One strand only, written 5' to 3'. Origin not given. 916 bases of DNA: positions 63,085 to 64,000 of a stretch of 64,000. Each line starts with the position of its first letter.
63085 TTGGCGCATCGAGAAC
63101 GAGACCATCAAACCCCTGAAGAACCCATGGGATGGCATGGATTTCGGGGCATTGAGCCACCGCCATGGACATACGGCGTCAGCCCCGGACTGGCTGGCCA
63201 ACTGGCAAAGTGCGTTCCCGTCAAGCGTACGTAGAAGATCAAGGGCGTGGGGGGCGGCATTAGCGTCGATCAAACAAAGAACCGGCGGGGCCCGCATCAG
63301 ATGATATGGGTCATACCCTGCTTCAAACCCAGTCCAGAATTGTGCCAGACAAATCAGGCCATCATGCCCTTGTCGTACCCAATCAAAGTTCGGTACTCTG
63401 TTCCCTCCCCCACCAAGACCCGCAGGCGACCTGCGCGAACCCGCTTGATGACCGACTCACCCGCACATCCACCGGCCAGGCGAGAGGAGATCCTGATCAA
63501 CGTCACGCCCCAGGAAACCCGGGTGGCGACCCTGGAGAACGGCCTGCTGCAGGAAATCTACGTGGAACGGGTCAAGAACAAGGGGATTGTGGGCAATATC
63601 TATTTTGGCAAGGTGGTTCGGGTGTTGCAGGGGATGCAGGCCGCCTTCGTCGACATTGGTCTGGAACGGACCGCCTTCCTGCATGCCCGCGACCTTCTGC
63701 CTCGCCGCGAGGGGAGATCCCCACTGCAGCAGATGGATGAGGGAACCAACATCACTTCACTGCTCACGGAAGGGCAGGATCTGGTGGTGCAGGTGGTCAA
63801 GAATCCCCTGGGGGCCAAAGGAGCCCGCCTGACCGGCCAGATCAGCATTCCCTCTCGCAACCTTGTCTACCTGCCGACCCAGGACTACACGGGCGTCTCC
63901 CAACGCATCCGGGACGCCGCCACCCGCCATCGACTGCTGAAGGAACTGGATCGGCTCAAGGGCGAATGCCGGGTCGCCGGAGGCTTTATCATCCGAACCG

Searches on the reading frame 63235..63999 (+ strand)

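Call 8: search_protein_families(library=pfam, proteins=[window:63235-63999:+], max_evalue=0.01)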
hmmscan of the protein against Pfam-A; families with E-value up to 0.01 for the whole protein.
window:63235-63999:+ (255 aa): 2 families
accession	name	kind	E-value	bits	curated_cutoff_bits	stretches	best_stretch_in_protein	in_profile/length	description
PF10150.14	RNase_E_G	-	5e-07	29.9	25.5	1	204-255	1-49/270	Ribonuclease E/G family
PF00575.29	S1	-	0.0071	17.1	22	0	119-157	4-40/74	S1 RNA binding domain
